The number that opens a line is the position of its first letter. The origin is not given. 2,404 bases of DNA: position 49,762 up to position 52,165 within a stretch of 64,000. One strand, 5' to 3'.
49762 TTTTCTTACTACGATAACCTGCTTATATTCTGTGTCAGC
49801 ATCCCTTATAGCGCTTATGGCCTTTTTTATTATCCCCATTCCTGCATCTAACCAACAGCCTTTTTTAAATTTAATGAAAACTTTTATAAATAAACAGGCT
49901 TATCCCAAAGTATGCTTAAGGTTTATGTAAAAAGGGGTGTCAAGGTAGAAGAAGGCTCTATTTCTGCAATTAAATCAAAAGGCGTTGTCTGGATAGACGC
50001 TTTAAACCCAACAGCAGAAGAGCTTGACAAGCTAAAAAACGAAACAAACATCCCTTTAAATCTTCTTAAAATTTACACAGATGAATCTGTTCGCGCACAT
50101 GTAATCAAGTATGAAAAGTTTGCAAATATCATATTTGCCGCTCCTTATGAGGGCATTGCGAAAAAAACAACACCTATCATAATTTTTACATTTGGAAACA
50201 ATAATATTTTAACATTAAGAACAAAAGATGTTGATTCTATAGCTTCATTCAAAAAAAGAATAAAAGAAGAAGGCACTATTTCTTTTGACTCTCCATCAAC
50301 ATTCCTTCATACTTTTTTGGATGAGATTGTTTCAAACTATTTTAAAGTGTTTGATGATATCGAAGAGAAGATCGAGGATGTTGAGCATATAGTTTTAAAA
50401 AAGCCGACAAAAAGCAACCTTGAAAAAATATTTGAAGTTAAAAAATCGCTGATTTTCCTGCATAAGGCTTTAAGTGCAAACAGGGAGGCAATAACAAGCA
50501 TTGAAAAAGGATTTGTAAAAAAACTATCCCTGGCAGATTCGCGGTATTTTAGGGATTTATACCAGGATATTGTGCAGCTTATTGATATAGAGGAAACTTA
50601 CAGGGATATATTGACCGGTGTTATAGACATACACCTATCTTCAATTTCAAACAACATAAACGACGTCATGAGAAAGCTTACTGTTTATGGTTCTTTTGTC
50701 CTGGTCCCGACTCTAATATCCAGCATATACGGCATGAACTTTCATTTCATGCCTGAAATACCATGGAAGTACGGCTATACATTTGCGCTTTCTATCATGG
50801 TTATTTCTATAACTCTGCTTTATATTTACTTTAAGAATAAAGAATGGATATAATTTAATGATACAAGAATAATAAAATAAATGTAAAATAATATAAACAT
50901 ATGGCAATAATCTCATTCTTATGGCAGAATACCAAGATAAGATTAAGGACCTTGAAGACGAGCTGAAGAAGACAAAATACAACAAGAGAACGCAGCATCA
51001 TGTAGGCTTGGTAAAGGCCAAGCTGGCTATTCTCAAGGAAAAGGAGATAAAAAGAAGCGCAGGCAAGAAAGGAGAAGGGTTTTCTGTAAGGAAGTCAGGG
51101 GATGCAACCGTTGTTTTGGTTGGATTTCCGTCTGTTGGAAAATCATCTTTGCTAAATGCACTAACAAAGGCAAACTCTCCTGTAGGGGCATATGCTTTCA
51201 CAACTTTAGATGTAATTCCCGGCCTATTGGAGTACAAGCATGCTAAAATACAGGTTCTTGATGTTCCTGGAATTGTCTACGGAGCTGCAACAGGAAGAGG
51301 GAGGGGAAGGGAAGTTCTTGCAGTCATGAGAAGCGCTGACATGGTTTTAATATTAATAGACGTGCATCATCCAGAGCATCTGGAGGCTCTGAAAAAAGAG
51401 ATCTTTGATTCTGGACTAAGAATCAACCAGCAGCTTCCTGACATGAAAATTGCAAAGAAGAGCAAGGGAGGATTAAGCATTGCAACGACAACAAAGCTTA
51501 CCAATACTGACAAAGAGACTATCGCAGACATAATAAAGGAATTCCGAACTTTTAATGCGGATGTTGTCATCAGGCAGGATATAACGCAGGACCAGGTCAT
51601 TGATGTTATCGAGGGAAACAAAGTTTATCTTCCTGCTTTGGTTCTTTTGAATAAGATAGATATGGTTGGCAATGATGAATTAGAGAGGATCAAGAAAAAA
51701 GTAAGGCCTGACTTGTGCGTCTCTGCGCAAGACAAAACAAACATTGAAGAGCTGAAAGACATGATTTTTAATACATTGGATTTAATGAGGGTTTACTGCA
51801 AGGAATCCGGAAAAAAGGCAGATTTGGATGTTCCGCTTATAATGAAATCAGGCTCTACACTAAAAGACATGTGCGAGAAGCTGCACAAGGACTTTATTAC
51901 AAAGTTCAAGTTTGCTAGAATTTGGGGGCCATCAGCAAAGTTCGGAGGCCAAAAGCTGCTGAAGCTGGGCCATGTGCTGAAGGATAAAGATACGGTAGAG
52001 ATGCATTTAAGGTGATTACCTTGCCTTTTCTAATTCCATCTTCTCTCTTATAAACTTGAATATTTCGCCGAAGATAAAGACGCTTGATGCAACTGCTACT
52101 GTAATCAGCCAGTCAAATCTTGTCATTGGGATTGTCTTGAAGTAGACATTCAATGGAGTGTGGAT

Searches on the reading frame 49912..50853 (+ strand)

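Call 56: search_protein_families(library=pfam, proteins=[window:49912-50853:+], max_evalue=0.0001)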
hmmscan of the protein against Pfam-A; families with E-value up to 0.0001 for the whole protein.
window:49912-50853:+ (313 aa): 1 family
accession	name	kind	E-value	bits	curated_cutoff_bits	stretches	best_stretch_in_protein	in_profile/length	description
PF01544.23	CorA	-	3.3e-61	207.6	27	1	23-308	2-291/292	CorA-like Mg2+ transporter protein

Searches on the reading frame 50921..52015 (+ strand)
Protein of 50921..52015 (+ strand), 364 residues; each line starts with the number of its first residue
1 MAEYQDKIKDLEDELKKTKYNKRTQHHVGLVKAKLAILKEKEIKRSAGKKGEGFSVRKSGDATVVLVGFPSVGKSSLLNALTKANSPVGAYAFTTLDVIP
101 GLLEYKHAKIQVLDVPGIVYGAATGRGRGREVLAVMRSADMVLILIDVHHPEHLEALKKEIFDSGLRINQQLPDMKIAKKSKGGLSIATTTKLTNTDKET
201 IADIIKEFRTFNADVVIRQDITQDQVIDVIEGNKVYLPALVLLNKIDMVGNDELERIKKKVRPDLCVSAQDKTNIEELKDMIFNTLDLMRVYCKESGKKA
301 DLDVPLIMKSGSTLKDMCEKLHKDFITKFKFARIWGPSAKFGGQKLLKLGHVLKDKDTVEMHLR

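Call 56: search_protein_families(library=pfam, proteins=[window:50921-52015:+], max_evalue=0.0001)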
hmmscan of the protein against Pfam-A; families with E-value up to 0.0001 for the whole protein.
window:50921-52015:+ (364 aa): 6 families
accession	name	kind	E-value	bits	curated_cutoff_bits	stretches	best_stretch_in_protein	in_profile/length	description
PF16897.10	MMR_HSR1_Xtn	-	3.6e-34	117.4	35.2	1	182-288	1-106/106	C-terminal region of MMR_HSR1 domain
PF01926.29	MMR_HSR1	-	1e-23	84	21.9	1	63-164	1-99/113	50S ribosome-binding GTPase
PF02421.24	FeoB_N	-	2.2e-14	53.7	27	1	63-182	2-122/156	Ferrous iron transport protein B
PF02824.27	TGS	-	8.4e-11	42.2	22.2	1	289-360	1-57/60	TGS domain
PF03193.22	RsgA_GTPase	-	4.7e-06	27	30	0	61-84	106-129/174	RsgA GTPase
PF00350.29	Dynamin_N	-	3.4e-05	24.4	27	0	64-94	1-32/168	Dynamin family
